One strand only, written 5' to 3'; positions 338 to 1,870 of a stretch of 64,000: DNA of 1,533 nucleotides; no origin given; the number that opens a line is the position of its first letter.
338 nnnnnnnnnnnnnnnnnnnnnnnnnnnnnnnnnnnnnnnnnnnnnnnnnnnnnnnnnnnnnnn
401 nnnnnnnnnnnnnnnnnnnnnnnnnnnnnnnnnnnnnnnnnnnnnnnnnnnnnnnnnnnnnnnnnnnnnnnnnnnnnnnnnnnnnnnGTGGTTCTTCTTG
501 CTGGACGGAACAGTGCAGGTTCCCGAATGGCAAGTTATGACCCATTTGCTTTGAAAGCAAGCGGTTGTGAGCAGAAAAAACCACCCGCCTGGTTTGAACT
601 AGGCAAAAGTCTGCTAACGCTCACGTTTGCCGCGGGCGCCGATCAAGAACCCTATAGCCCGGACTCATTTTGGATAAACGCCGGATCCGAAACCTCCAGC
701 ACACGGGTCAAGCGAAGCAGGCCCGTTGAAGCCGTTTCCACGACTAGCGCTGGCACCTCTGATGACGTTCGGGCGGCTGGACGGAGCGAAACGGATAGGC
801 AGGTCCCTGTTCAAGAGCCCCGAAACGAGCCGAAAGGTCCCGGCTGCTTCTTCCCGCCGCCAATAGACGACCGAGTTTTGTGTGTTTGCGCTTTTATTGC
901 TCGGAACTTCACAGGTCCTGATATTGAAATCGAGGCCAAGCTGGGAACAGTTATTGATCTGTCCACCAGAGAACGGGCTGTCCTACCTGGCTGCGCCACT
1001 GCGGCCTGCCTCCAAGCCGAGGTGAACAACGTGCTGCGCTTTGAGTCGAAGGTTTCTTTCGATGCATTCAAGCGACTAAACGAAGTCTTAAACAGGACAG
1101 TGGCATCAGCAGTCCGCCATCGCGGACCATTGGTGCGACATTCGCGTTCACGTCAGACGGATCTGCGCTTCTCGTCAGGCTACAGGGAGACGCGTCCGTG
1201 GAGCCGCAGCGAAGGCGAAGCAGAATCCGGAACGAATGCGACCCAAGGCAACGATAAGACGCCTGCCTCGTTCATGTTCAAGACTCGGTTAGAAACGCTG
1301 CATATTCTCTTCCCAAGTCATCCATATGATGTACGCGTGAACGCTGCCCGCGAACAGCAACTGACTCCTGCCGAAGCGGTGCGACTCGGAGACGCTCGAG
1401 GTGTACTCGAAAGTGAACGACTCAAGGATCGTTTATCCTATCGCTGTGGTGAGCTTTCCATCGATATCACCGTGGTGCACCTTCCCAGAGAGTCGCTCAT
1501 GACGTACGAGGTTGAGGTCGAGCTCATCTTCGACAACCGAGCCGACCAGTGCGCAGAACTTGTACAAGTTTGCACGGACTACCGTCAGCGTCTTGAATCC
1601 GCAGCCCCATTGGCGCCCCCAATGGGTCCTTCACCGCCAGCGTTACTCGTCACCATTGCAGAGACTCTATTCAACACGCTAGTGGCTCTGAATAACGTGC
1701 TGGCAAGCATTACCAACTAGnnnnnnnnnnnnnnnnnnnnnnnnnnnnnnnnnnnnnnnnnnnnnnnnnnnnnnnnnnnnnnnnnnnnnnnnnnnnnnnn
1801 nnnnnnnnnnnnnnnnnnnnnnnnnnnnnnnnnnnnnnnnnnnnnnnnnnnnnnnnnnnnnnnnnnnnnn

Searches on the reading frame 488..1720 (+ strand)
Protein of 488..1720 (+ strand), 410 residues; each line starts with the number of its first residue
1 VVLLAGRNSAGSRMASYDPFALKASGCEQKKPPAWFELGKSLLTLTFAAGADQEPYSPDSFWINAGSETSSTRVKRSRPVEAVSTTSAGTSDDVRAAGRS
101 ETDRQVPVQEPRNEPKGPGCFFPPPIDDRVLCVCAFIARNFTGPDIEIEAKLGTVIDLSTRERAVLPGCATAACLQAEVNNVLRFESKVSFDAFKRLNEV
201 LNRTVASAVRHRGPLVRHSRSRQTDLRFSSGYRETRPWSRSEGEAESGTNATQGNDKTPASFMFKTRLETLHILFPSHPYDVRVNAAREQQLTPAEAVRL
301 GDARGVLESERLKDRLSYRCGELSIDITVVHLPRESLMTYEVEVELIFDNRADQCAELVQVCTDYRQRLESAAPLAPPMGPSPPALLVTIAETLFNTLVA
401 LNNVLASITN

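Call 19: search_protein_families(library=pfam, max_evalue=0.01, proteins=[window:488-1720:+])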
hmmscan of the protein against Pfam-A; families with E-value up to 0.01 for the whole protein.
window:488-1720:+ (410 aa): 1 family
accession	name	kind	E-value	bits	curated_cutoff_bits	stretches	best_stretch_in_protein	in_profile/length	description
PF02940.20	mRNA_triPase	-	1.1e-24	87.9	24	1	145-346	26-221/221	mRNA capping enzyme, beta chain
